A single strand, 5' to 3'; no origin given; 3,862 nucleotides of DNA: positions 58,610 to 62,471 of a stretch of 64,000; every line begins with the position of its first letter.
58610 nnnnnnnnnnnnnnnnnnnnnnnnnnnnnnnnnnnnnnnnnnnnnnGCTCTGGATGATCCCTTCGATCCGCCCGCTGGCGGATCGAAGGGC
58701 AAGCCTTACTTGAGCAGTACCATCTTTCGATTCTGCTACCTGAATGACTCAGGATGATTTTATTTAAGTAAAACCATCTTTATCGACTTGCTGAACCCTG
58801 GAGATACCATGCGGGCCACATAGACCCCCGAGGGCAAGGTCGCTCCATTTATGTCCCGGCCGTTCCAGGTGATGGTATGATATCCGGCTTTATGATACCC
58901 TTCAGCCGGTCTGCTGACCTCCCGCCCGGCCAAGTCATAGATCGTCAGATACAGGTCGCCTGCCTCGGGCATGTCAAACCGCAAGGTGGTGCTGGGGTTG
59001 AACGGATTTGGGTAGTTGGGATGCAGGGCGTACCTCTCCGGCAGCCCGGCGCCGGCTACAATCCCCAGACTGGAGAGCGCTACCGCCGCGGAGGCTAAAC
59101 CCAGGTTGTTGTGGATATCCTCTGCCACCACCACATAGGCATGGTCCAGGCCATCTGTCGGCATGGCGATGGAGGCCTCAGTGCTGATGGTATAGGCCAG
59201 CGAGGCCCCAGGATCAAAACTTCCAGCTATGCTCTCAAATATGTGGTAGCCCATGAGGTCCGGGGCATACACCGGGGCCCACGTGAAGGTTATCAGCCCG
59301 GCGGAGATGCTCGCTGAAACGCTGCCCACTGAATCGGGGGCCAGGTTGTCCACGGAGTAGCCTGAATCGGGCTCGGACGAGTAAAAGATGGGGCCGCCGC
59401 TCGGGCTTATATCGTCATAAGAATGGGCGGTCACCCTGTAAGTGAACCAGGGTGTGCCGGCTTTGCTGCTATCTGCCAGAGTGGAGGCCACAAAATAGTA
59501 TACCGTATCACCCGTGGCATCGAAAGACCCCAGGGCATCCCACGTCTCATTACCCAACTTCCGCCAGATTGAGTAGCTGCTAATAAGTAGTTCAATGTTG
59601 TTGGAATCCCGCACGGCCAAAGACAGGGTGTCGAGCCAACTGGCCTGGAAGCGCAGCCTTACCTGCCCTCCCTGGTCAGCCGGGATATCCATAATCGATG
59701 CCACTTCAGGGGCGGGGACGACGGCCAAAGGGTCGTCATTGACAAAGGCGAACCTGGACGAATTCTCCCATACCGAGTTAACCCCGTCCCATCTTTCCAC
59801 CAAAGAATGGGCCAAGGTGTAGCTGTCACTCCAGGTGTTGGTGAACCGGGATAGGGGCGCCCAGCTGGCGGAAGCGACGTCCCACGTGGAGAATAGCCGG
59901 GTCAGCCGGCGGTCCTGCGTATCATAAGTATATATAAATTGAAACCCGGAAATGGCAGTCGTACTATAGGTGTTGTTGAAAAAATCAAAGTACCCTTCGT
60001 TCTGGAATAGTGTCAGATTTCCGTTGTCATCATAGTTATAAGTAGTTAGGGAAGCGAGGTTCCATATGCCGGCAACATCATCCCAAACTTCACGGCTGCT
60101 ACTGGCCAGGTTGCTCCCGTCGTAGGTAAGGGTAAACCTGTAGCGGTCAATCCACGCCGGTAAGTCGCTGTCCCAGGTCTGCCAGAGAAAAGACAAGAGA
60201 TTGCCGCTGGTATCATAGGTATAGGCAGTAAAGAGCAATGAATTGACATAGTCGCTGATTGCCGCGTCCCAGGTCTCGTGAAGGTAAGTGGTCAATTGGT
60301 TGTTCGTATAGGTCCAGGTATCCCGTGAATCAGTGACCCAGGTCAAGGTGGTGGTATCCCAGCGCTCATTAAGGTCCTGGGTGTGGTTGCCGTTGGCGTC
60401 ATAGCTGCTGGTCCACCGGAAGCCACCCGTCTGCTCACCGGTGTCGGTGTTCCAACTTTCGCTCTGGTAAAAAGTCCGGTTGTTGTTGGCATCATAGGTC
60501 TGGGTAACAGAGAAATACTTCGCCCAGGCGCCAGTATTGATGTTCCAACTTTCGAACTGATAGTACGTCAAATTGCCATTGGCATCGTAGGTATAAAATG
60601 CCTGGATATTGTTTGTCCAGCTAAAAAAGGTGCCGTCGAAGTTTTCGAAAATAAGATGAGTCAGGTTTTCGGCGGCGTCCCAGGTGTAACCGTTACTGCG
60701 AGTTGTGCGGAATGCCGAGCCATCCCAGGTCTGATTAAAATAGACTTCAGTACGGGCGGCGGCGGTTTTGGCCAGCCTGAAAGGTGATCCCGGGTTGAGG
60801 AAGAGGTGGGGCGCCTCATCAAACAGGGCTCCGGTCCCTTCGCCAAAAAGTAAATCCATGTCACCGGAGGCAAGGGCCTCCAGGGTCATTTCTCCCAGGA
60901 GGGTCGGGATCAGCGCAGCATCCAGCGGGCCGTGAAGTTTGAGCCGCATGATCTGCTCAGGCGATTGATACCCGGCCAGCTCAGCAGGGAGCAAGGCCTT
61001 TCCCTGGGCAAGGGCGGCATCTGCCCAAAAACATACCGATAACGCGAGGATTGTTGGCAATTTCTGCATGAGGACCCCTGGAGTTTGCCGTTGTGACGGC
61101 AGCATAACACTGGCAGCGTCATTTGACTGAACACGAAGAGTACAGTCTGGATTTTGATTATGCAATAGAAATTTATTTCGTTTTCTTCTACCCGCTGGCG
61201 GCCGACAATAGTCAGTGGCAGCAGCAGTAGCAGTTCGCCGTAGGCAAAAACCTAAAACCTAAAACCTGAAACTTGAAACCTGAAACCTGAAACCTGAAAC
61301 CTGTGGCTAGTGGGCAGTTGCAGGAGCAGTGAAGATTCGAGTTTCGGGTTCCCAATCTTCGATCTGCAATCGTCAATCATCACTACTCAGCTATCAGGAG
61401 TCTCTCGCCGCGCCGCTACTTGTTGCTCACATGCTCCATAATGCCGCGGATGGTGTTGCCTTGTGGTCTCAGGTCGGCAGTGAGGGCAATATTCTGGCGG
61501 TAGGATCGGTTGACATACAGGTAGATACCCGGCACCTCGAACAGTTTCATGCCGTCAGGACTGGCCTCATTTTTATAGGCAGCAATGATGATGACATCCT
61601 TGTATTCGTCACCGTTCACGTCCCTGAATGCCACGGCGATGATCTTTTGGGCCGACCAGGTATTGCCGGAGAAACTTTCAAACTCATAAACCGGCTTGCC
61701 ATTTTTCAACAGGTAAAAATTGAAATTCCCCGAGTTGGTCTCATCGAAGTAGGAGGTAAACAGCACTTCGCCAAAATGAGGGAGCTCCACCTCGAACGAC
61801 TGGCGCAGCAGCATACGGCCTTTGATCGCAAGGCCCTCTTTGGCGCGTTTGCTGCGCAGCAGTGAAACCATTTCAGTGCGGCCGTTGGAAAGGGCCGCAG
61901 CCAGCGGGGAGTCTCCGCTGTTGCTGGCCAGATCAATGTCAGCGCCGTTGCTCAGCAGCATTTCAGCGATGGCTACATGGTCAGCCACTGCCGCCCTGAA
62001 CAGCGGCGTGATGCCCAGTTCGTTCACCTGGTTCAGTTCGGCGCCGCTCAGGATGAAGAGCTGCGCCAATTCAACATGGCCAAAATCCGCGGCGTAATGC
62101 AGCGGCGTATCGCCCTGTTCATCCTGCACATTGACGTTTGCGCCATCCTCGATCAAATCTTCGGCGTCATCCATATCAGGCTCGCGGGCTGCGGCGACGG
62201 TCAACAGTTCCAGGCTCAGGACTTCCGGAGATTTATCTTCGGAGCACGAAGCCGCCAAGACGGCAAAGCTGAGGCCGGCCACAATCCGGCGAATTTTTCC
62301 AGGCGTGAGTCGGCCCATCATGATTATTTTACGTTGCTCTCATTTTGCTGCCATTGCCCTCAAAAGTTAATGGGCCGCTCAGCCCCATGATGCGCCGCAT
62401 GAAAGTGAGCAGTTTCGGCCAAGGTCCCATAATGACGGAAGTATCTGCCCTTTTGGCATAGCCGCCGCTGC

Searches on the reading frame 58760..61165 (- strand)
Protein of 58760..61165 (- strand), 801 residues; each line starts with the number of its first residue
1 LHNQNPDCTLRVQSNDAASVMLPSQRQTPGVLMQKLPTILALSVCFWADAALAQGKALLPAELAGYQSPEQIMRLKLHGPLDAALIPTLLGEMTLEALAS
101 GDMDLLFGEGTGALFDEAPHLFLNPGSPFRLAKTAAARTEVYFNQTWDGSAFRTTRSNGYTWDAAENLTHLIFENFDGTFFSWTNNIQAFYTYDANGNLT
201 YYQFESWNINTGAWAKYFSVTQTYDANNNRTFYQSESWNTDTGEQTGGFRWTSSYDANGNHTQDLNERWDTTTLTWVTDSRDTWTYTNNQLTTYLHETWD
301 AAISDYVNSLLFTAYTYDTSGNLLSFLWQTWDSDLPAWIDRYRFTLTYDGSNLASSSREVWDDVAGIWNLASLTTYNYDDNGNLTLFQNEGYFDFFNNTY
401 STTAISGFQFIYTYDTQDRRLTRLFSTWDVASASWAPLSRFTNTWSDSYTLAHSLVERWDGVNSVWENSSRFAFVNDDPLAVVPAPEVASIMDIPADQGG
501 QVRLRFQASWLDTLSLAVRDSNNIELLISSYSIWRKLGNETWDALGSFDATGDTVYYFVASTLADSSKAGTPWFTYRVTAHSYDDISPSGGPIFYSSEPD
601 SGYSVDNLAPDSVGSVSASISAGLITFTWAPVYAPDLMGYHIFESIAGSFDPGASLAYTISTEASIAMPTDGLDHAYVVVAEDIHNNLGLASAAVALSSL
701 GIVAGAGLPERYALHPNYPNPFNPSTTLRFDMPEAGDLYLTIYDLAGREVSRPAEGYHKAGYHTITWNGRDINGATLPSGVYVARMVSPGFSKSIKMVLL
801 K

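Call 71: search_protein_families(library=pfam, proteins=[window:58760-61165:-], max_evalue=0.0001)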
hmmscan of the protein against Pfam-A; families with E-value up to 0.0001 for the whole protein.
window:58760-61165:- (801 aa): 3 families
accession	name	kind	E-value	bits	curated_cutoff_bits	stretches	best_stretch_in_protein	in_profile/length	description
PF13860.13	FlgD_ig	-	1.3e-09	38.3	27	1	730-786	16-73/79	FlgD Ig-like domain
PF12930.12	DUF3836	-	1.8e-09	38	25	0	172-242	48-113/127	Family of unknown function (DUF3836)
PF18962.6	Por_Secre_tail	-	3e-05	24.7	27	1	718-790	2-66/75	Secretion system C-terminal sorting domain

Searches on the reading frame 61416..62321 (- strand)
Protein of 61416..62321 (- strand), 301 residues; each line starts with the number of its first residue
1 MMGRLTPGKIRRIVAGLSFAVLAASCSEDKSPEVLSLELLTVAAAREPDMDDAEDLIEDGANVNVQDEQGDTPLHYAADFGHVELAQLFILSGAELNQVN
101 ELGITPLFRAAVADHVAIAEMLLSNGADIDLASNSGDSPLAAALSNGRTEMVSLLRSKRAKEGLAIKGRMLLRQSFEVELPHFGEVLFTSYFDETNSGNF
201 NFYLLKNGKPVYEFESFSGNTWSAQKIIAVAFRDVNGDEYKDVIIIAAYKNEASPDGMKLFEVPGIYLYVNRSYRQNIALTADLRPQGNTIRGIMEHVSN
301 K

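Call 71: search_protein_families(library=pfam, proteins=[window:61416-62321:-], max_evalue=0.0001)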
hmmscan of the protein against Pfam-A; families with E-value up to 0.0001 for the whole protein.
window:61416-62321:- (301 aa): 5 families
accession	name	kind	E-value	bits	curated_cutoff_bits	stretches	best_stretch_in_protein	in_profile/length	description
PF12796.13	Ank_2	-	1.7e-28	99.5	27.3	2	44-131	4-88/90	Ankyrin repeats (3 copies)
PF13637.12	Ank_4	-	6.9e-27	93.4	22.7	3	44-90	4-50/50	Ankyrin repeats (many copies)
PF00023.36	Ank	-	6.4e-22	76.9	21.1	2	69-100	1-32/33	Ankyrin repeat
PF13606.12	Ank_3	-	3.2e-15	54.9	22.3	0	70-97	2-29/30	Ankyrin repeat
PF13857.12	Ank_5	-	1.4e-11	44.9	27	1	56-107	1-53/56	Ankyrin repeats (many copies)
